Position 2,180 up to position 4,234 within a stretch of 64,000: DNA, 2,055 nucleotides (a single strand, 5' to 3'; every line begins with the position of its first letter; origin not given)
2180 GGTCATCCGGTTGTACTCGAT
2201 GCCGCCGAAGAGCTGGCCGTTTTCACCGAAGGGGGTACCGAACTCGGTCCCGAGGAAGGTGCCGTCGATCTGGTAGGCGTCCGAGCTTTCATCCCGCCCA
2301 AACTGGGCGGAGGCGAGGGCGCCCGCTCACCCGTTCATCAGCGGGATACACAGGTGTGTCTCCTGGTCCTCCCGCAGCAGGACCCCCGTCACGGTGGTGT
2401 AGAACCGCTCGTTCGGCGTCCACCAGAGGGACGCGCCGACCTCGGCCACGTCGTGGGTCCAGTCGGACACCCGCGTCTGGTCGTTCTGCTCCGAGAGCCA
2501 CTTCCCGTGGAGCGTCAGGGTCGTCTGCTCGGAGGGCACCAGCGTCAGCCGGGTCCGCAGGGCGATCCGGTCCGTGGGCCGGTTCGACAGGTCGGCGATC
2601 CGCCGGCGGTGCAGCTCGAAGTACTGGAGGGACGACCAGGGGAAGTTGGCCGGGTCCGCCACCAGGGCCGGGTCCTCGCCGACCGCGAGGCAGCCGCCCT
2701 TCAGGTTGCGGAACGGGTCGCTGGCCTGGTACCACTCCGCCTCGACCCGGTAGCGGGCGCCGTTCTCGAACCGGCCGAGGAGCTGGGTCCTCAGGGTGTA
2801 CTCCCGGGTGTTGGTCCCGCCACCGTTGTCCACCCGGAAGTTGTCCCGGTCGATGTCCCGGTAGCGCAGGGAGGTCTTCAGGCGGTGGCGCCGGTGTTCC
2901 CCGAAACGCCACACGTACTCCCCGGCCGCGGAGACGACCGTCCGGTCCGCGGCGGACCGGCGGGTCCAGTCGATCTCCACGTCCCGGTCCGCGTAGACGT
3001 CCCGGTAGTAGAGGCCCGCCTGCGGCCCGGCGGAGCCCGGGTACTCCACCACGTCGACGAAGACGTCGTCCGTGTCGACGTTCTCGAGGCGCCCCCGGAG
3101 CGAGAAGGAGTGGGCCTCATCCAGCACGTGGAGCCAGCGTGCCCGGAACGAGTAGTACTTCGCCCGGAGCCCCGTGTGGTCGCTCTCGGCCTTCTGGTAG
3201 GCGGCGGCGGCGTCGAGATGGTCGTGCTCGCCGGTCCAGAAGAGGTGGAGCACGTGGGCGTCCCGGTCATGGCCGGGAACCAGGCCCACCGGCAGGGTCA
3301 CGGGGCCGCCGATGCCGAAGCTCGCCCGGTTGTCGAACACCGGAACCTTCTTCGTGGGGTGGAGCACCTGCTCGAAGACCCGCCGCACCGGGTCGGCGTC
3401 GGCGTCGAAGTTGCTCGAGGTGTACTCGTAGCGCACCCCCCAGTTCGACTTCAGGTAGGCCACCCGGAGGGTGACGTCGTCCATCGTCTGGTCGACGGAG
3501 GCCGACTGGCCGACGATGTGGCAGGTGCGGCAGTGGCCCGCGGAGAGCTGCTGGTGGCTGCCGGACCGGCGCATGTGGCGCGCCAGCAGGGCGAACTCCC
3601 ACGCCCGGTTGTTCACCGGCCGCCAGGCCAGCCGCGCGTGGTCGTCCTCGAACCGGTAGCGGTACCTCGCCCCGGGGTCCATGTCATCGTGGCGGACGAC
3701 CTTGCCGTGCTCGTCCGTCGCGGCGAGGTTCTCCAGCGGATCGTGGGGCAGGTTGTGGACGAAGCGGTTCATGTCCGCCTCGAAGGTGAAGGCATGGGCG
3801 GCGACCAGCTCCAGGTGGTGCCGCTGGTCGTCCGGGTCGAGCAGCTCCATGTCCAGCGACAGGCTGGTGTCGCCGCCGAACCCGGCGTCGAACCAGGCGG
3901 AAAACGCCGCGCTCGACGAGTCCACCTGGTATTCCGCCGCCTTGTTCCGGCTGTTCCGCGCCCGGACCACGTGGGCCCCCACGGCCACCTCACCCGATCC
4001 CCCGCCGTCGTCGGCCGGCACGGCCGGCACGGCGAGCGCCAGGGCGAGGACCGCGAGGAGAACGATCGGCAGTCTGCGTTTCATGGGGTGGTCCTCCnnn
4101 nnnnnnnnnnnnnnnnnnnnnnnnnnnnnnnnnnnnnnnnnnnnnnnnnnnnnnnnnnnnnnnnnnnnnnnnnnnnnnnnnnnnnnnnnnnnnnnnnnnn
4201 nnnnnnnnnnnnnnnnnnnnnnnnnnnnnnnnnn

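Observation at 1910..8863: Compact, apparently self-contained extracellular-electron-transfer module (inner-membrane quinol oxidase, periplasmic shuttle, decaheme/porin conduit) lacking an outer-surface cytochrome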

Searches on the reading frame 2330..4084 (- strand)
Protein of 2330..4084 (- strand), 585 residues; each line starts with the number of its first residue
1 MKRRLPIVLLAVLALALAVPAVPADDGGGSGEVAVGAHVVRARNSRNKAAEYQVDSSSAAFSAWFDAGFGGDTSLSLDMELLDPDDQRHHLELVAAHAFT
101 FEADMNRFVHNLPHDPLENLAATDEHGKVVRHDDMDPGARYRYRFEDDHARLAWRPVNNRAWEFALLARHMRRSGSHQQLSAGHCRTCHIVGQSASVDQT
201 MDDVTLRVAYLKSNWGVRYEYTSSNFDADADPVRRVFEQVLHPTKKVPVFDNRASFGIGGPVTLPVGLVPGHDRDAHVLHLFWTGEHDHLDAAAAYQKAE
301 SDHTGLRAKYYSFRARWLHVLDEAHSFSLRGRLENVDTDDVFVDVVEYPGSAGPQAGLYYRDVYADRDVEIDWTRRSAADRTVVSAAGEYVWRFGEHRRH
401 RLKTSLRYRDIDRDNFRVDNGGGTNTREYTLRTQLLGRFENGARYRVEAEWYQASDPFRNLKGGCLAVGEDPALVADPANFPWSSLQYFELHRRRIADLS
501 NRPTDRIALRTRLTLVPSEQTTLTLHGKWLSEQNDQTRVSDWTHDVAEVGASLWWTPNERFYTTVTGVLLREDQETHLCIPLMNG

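Call 29: search_protein_representatives(protein=window:2330-4084:-)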
Query: 585 residues. Proteins with E-value up to 0.001 (for the whole library): 224; up to 1e-10: 129; up to 1e-30: 44. The best 150 are listed.
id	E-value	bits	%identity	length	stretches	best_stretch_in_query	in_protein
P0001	0.0e+00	1361.3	100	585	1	1-585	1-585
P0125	7.1e-151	520.1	47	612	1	10-585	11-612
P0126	2.5e-144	498.5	44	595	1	7-585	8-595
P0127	2.3e-133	462.2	44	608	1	13-585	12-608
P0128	7.3e-131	454.0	43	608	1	5-585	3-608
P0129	4.4e-111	388.7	39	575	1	8-585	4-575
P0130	2.4e-80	287.2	34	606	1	29-585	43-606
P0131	5.5e-61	223.2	31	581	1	32-585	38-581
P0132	1.1e-60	222.2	30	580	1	2-585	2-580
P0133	8.4e-56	206.1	29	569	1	28-585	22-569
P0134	1.0e-52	195.9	28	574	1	3-585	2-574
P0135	6.7e-51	189.9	30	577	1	3-585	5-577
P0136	2.5e-50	188.0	29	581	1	8-585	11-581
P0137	3.4e-48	181.0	27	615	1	26-578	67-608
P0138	6.7e-48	180.0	29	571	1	6-585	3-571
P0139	2.6e-47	178.1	27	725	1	32-585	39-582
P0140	8.2e-47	176.4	29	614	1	22-585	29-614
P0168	9.8e-30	120.0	24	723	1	83-583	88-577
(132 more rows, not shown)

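Call 48: list_cluster_members(proteins=[P0001, P0125, P0126, P0129, P0130, P0131, P0132, P0134, P0139, P0140])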
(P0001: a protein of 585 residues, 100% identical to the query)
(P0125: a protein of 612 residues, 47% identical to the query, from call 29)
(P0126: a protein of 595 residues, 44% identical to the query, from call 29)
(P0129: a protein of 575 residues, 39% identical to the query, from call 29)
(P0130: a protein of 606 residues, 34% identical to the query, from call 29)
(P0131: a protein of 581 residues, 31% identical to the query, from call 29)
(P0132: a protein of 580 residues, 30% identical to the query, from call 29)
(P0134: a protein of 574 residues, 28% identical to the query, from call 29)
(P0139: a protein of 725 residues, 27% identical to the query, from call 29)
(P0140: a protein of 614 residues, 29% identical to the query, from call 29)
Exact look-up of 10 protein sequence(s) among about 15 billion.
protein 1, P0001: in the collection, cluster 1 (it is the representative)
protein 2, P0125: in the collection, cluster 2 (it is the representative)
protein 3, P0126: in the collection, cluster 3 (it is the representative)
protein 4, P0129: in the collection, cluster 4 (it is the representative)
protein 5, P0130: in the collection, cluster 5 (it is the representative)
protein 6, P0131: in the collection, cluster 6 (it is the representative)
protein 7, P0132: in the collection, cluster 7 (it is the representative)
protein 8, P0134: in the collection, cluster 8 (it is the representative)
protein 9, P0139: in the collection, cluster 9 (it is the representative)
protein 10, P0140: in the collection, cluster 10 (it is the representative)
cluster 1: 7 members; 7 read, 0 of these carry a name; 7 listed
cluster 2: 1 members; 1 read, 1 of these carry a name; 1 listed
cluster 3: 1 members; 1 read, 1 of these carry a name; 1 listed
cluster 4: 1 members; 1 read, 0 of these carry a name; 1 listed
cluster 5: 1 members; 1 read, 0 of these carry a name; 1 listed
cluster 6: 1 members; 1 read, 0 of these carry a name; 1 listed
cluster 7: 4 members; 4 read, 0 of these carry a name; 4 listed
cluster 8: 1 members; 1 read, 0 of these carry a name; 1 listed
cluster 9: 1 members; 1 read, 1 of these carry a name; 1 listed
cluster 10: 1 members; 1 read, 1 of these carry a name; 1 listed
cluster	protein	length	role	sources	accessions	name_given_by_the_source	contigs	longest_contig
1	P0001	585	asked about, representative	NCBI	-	-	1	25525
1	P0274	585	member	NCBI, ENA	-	-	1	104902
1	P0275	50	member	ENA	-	-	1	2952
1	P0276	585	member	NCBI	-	-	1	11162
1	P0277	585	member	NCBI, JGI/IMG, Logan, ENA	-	-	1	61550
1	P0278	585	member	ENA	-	-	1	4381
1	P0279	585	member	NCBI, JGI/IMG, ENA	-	-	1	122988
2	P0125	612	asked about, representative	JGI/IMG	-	hypothetical protein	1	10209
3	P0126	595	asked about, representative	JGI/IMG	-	hypothetical protein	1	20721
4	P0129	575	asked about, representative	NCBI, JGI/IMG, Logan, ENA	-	-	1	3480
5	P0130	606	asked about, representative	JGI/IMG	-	-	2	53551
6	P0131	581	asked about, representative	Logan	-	-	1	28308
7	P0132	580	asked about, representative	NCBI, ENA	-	-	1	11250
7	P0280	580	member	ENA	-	-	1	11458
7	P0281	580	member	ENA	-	-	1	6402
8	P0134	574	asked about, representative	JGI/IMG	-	-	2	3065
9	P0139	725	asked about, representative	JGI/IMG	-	hypothetical protein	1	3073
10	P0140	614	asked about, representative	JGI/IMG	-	hypothetical protein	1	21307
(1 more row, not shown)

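Call 53: find_encoding_contigs(protein=P0130, flank=10000, max_places=2)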
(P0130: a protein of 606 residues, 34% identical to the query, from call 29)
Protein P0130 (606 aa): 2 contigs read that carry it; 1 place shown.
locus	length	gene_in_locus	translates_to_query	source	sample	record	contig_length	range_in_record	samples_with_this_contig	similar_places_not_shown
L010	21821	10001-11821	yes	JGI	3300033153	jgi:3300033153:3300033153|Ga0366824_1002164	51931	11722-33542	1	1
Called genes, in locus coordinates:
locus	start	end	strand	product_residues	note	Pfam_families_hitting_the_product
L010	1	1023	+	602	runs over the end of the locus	PF17033:Peptidase_M99, PF24827:AstE_AspA_cat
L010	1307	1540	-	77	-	-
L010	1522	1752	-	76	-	-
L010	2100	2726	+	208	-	PF01936:NYN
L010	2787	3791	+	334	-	PF00490:ALAD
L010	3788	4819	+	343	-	PF00294:PfkB, PF08543:Phos_pyr_kin (weak)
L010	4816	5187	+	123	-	-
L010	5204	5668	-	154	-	-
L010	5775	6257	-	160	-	PF02800:Gp_dh_C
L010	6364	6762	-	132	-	-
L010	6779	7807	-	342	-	PF00044:Gp_dh_N, PF02800:Gp_dh_C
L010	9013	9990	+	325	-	PF14522:Cytochrome_C7 (faint), PF14537:Cytochrom_c3_2 (faint), PF22113:Mtrc-MtrF_II-IV_dom (faint), PF22678:Cytochrom_c_NrfB-like (weak), PF09699:Paired_CXXCH_1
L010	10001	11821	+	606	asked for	PF11854:MtrB_PioB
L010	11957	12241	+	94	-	-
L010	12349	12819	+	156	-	PF01467:CTP_transf_like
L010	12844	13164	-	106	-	PF11950:DUF3467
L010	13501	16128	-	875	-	PF00317:Ribonuc_red_lgN, PF02867:Ribonuc_red_lgC, PF12637:TSCPD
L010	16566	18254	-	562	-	PF22694:CtpB_N-like (weak), PF00595:PDZ, PF13180:PDZ_2, PF17820:PDZ_6, PF03572:Peptidase_S41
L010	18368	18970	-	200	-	-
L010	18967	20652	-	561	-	-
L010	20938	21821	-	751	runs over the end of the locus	-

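Call 54: find_encoding_contigs(protein=P0131, flank=10000, max_places=2)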
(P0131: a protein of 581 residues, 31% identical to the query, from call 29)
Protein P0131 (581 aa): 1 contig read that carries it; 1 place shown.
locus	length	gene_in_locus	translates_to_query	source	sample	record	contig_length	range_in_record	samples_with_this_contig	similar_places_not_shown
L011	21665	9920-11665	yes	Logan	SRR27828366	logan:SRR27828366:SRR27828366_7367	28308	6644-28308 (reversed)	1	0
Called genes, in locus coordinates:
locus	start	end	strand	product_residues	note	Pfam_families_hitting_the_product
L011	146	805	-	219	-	PF00730:HhH-GPD, PF00633:HHH (weak)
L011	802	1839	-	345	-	PF00534:Glycos_transf_1, PF13692:Glyco_trans_1_4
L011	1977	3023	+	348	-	PF10518:TAT_signal (weak), PF04015:DUF362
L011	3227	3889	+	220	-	-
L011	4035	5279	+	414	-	-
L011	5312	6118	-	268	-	PF03372:Exo_endo_phos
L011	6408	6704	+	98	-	-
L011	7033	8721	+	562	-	PF00989:PAS, PF13426:PAS_9, PF00989:PAS, PF00158:Sigma54_activat, PF14532:Sigma54_activ_2, PF07728:AAA_5, PF25601:AAA_lid_14, PF02954:HTH_8, +4 more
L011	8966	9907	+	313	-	PF22113:Mtrc-MtrF_II-IV_dom (faint), PF14522:Cytochrome_C7 (faint), PF22678:Cytochrom_c_NrfB-like (weak), PF14537:Cytochrom_c3_2 (weak), PF09699:Paired_CXXCH_1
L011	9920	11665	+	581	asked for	-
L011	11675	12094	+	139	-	-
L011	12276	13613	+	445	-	PF06245:DUF1015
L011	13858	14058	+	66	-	PF04070:DUF378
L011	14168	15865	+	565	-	PF01019:G_glu_transpept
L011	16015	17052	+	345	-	-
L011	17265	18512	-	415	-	PF04187:Cofac_haem_bdg, PF00595:PDZ (weak), PF13180:PDZ_2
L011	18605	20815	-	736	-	PF13620:CarboxypepD_reg, PF07715:Plug, PF00593:TonB_dep_Rec_b-barrel, PF14905:OMP_b-brl_3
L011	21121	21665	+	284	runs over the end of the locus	PF00459:Inositol_P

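Call 55: find_encoding_contigs(protein=P0140, flank=10000, max_places=2)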
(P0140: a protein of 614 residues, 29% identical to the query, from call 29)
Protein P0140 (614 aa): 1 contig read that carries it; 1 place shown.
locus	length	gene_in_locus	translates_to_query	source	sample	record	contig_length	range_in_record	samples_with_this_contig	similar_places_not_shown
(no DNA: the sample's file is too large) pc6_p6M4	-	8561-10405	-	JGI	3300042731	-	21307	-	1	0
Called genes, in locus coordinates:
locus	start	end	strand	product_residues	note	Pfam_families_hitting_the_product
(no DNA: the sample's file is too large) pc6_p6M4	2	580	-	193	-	?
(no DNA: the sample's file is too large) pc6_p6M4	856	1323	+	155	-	PF03061:4HBT (weak), PF13279:4HBT_2, PF13622:4HBT_3 (weak)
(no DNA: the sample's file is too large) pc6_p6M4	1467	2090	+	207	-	PF00440:TetR_N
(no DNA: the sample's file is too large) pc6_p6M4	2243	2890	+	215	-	PF02678:Pirin, PF17954:Pirin_C_2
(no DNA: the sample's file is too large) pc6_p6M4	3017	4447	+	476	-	PF21269:TreT_GT1, PF00534:Glycos_transf_1, PF20706:GT4-conflict, PF13692:Glyco_trans_1_4, PF13524:Glyco_trans_1_2 (weak)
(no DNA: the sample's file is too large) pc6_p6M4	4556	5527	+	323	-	PF01963:TraB_PrgY_gumN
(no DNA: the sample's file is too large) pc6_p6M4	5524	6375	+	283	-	PF00188:CAP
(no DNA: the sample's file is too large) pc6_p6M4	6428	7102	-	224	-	PF13441:Gly-zipper_YMGG, PF13488:Gly-zipper_Omp (weak), PF00691:OmpA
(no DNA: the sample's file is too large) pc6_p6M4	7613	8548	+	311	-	PF14522:Cytochrome_C7 (faint), PF22113:Mtrc-MtrF_II-IV_dom (faint), PF22678:Cytochrom_c_NrfB-like, PF14537:Cytochrom_c3_2 (weak), PF09699:Paired_CXXCH_1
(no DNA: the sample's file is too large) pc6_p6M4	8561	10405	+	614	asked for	PF11854:MtrB_PioB (weak)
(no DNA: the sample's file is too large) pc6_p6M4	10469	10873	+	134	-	-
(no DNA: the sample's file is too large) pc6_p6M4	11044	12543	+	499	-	PF01435:Peptidase_M48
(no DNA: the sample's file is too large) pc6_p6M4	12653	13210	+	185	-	PF04542:Sigma70_r2, PF08281:Sigma70_r4_2, PF04545:Sigma70_r4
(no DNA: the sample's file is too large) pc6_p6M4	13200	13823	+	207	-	-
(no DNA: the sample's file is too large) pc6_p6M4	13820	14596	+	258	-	-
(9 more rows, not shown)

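Call 61: predict_structure(alignment_id=A4)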
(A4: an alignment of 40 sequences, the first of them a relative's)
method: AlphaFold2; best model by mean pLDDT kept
length: 725 residues; sequences in the alignment: 40
mean_pLDDT: 83.0   pTM: 0.78
mean pLDDT of the five models: 83.0, 82.5, 82.3, 80.5, 80.5
residues with pLDDT >= 90: 409; 70-90: 136; 50-70: 112; < 50: 68
segments of 3 or more residues with pLDDT < 50: 1-3, 23-31, 470-487, 580-591, 641-665
pLDDT, mean of each block of 10 residues (from residue 1): 57 69 46 76 91 61 82 93 95 92 96 93 76 60 89 96 96 98 94 75 97 98 97 98 84 66 78 95 98 95 98 95 97 98 89 68 74 63 80 98 97 93 85 98 98 91 65 38 46 85 98 98 95 69 98 96 98 73 38 67 96 96 97 76 46 41 54 93 95 93 66 90 93
secondary structure, 60 per line:
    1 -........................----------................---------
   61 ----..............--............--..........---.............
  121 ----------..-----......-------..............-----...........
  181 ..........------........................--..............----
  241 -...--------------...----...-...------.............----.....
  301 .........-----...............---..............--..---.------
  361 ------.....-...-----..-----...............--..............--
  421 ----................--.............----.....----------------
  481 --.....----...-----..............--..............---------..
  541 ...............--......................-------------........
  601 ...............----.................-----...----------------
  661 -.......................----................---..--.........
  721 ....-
elements in order (helices of 4 or more, strands of 3 or more residues): H2-25 E36-51 E65-78 E81-92 E95-104 E108-120 E138-143 E151-164 E170-190 E197-220 E223-236 E242-244 E270-272 E279-291 E296-309 E315-329 E333-346 H368-371 E388-402 E405-418 E425-440 E443-455 E460-464 H483-487 E492-494 E500-513 E516-529 E539-555 E558-579 E593-615 E620-636 H662-668 E669-684 E689-704 E712-724
